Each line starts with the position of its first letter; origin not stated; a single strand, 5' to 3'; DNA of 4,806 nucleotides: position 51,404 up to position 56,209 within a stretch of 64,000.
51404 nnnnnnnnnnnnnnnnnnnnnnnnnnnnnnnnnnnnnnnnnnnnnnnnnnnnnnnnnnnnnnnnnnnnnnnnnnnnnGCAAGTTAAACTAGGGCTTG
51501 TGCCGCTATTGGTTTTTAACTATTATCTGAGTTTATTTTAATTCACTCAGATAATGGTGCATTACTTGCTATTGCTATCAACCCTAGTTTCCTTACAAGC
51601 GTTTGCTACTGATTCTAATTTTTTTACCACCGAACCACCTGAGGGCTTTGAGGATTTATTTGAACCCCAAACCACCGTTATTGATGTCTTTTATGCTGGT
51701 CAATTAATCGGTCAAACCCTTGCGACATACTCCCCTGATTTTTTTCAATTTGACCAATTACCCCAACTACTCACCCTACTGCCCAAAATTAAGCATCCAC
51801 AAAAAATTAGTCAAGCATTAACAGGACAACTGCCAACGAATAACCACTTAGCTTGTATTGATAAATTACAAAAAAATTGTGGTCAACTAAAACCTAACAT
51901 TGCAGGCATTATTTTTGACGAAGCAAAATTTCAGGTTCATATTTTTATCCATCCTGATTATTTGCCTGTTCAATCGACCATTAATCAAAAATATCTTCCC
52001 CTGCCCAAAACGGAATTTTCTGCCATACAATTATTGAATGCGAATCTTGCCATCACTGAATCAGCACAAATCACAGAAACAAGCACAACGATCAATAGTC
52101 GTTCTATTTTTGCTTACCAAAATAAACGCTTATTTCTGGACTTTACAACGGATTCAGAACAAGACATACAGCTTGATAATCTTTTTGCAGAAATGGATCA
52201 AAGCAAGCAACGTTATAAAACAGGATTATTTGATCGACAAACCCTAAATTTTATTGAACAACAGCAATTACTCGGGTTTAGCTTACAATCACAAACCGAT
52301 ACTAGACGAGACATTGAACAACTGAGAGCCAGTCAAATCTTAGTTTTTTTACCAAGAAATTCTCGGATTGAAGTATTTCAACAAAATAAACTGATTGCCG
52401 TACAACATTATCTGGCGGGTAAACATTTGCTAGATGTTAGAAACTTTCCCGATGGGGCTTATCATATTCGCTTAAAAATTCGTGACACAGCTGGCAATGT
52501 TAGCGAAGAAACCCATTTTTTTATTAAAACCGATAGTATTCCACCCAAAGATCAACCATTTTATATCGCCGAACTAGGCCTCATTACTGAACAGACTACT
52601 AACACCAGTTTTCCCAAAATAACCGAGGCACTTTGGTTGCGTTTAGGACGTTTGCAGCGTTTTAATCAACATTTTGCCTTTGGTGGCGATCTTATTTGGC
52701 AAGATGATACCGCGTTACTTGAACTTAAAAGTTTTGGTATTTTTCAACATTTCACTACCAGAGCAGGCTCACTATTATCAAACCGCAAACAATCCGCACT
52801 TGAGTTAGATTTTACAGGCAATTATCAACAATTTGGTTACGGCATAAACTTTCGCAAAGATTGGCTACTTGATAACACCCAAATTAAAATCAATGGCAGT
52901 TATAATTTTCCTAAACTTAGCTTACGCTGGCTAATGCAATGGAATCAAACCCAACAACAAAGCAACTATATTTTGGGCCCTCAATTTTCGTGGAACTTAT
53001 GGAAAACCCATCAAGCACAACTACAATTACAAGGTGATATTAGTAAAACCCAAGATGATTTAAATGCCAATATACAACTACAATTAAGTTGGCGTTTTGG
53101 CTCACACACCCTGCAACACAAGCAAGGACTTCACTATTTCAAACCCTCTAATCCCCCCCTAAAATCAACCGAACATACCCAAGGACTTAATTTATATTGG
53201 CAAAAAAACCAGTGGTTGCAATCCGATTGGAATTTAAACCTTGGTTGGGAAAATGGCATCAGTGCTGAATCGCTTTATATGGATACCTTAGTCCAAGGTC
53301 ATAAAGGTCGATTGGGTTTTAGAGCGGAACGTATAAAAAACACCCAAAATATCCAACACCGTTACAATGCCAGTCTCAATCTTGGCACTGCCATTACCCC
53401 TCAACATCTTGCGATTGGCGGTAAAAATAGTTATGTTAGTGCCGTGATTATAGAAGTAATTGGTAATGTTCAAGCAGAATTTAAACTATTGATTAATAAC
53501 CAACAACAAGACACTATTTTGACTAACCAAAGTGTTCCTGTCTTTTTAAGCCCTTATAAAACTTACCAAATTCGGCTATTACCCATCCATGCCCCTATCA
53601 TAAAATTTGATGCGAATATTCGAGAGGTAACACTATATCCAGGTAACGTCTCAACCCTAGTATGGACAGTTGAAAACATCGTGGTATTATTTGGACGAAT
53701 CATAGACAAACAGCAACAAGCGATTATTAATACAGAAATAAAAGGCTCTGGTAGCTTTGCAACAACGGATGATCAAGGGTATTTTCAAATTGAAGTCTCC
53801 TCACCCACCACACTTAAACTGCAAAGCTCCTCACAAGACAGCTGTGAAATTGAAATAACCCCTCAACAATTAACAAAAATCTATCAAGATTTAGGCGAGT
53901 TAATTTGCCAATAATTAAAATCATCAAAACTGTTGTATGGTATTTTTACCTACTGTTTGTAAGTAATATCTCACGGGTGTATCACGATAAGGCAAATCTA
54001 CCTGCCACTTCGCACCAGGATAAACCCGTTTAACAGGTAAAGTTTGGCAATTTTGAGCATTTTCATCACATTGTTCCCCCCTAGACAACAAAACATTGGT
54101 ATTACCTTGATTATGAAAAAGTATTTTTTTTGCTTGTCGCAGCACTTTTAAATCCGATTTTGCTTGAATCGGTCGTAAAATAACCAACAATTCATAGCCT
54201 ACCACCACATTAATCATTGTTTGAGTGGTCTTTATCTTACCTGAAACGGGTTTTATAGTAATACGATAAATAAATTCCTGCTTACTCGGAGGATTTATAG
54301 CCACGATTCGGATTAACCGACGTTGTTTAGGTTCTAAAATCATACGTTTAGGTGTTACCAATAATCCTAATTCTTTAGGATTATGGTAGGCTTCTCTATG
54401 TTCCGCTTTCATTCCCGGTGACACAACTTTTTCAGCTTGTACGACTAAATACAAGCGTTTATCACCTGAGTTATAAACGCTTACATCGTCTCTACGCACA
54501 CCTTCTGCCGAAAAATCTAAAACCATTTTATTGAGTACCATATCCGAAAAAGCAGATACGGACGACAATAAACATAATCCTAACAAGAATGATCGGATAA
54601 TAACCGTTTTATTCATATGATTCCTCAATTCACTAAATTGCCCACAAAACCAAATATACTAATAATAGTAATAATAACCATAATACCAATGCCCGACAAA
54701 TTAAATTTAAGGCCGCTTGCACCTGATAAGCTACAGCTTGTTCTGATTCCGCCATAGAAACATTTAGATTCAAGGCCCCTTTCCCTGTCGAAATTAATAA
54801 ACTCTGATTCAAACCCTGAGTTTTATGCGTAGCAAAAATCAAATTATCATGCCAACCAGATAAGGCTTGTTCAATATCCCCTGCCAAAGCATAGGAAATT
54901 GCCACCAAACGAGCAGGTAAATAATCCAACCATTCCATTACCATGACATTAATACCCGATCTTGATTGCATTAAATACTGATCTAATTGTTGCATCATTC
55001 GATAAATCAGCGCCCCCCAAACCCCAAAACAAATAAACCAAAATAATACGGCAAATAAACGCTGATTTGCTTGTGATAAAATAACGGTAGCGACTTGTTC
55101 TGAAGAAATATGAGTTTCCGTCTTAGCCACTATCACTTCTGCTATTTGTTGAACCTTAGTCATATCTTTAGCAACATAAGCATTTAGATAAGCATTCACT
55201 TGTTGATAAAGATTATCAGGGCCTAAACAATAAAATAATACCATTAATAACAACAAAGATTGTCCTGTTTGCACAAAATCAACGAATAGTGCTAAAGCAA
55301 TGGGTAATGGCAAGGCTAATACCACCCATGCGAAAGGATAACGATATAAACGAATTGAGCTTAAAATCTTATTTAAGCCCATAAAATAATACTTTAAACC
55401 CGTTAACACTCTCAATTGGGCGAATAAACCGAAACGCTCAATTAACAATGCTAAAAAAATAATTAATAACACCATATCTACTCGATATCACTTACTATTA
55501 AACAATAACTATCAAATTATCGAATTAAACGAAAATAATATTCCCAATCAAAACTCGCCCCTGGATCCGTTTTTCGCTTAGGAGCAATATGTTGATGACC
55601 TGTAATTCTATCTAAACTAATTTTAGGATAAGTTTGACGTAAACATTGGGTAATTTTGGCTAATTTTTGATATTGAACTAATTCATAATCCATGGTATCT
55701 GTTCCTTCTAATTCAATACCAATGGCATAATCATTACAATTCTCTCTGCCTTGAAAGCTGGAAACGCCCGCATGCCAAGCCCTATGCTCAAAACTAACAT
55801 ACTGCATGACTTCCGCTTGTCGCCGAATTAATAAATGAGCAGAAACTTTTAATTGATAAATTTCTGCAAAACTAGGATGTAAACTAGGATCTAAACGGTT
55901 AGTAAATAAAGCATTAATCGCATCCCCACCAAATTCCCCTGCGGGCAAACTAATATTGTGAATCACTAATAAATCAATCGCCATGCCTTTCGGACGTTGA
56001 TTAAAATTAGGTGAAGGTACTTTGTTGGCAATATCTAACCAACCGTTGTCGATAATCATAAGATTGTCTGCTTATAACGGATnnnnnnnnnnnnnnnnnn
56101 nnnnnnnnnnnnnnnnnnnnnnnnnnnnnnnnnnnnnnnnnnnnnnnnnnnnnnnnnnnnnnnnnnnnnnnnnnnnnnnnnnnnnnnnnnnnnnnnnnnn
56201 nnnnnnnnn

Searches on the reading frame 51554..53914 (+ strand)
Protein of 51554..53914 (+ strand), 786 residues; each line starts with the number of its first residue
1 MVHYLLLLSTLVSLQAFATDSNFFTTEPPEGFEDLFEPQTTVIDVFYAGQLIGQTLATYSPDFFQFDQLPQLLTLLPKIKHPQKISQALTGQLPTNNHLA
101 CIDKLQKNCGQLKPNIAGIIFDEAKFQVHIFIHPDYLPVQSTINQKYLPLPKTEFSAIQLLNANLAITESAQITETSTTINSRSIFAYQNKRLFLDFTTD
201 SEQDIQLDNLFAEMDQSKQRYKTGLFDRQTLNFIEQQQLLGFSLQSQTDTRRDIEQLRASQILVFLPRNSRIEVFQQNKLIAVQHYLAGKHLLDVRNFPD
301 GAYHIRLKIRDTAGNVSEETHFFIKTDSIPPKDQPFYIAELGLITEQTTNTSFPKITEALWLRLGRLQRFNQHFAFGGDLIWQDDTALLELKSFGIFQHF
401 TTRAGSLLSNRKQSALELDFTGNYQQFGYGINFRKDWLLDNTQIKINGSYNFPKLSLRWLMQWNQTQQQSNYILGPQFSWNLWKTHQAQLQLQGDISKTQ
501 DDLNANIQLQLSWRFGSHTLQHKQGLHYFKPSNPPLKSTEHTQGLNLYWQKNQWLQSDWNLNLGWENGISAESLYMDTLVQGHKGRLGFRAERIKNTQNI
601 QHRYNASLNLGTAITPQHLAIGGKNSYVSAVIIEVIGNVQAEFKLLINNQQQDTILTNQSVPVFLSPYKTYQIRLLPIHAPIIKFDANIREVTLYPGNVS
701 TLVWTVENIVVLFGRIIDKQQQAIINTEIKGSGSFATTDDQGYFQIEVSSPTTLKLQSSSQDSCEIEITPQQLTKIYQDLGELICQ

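Call 9: search_protein_families(library=pfam, proteins=[window:51554-53914:+], max_evalue=0.01)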
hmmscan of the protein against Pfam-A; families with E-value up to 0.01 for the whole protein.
window:51554-53914:+ (786 aa): 4 families
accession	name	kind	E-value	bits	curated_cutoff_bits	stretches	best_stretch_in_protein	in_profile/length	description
PF16967.11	TcfC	-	3e-16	59.2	29.4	1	259-325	2-68/68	E-set like domain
PF15976.11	CooC_C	-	5.6e-16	58.8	29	1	694-786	1-93/93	CS1-pili formation C-terminal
PF13715.12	CarbopepD_reg_2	-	0.0031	17.9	32.2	1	714-773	3-67/88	CarboxypepD_reg-like domain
PF19077.6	Big_13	-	0.0079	17.1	27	0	288-327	61-101/102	Bacterial Ig-like domain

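Call 10: search_protein_families(library=ncbifam, proteins=[window:51554-53914:+], max_evalue=0.01)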
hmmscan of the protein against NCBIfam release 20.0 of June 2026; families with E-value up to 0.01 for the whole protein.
window:51554-53914:+ (786 aa): 1 family
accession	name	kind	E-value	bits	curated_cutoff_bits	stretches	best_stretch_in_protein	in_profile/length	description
NF011838.0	PRK15310.1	equivalog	6.1e-19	67.5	1428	1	10-325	9-346/895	fimbrial outer membrane usher protein TcfC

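Call 18: find_related_loci(query=window:51554-53914:+, collection=genome_contigs, flank=6000)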
Query window:51554-53914:+ (786 aa) in genome_contigs; peptide patterns used: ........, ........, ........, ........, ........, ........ (x = any residue, [..] = any of these).
49 stretches matched a pattern; 3 encode a relative of the query (tblastn E <= 1e-3); 3 distinct loci.
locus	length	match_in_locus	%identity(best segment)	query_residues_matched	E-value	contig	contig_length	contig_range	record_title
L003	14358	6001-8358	25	29-786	5e-86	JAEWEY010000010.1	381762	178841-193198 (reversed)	MAG: Proteobacteria bacterium isolate OH_PBlB_160 k127_1268826, whole genome shotgun sequence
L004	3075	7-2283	25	64-785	6e-64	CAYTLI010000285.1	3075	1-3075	MAG TPA_asm: uncultured Pseudohongiella sp. isolate SRP134809_co1_508 genome assembly, contig: NODE_65350_length_3075_co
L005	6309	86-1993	23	185-785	8e-51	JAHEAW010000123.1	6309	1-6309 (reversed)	MAG: Erythrobacteraceae bacterium isolate Ww122 NODE_35597_length_6309_cov_2.262443, whole genome shotgun sequence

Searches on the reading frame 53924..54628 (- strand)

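Call 9: search_protein_families(library=pfam, proteins=[window:53924-54628:-], max_evalue=0.01)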
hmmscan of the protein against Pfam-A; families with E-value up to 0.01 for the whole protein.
window:53924-54628:- (234 aa): 1 family
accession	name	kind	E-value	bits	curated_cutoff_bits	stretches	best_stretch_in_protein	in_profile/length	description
PF00345.26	PapD_N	-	2.6e-06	27.9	23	1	42-155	13-124/126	Pili and flagellar-assembly chaperone, PapD N-terminal domain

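Call 10: search_protein_families(library=ncbifam, proteins=[window:53924-54628:-], max_evalue=0.01)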
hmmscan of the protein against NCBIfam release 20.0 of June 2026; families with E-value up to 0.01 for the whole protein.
window:53924-54628:- (234 aa): 2 families
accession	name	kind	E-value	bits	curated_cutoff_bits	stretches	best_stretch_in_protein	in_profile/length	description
NF011836.1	PRK15308.1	equivalog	5.6e-11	42.5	500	1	14-210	10-205/236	fimbrial chaperone TcfA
NF011755.1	PRK15208.1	exception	0.00027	20.4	360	1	51-177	28-156/225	long polar fimbrial biogenesis chaperone LpfB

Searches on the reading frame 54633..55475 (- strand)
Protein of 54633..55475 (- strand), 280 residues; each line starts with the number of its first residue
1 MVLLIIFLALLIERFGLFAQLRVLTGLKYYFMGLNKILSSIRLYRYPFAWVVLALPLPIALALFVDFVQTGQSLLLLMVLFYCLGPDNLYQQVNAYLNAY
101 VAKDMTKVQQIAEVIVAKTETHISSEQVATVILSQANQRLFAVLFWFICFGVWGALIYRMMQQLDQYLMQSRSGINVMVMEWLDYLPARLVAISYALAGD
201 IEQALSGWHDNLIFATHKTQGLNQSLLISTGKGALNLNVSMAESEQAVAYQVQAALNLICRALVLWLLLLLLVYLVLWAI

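Call 9: search_protein_families(library=pfam, proteins=[window:54633-55475:-], max_evalue=0.01)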
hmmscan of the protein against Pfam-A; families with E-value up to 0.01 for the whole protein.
window:54633-55475:- (280 aa): 2 families
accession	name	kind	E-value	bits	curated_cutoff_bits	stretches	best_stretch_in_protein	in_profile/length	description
PF03186.18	CobD_Cbib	-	6.6e-10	39.2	34.4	1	49-238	50-246/282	CobD/Cbib protein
PF17113.10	AmpE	-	1.1e-09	38.5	21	1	27-218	28-232/284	Regulatory signalling modulator protein AmpE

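Call 10: search_protein_families(library=ncbifam, proteins=[window:54633-55475:-], max_evalue=0.01)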
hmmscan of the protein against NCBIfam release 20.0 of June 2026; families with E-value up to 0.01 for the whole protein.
window:54633-55475:- (280 aa): 5 families
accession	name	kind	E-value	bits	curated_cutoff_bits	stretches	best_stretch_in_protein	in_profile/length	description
NF008219.0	PRK10987.1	equivalog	2.4e-22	79.6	238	1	1-271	1-276/285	beta-lactamase regulator AmpE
NF005792.0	PRK07630.1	equivalog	2e-19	69.7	291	1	1-244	1-257/312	CobD/CbiB family protein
TIGR00380.1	cobal_cbiB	equivalog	6.9e-08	32.1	165.9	1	71-194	84-217/305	adenosylcobinamide-phosphate synthase CbiB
NF002281.0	PRK01209.2-5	equivalog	2.6e-07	30.3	273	1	51-278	64-307/311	cobalamin biosynthesis protein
NF006476.0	PRK08878.1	equivalog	1.1e-06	28.2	322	1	48-210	65-236/317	cobalamin biosynthesis family protein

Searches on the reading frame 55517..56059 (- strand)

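Call 9: search_protein_families(library=pfam, proteins=[window:55517-56059:-], max_evalue=0.01)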
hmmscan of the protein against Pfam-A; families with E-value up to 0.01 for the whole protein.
window:55517-56059:- (180 aa): 1 family
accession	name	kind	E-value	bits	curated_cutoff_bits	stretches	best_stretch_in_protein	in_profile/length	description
PF01510.30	Amidase_2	-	6.1e-30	104.7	26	1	25-167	2-130/131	N-acetylmuramoyl-L-alanine amidase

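Call 10: search_protein_families(library=ncbifam, proteins=[window:55517-56059:-], max_evalue=0.01)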
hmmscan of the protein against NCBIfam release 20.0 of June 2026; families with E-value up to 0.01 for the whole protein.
window:55517-56059:- (180 aa): 1 family
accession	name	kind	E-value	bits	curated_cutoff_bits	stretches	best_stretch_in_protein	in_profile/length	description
NF008758.0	PRK11789.1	equivalog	8.3e-84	279.7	143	1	2-177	6-180/190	1,6-anhydro-N-acetylmuramyl-L-alanine amidase AmpD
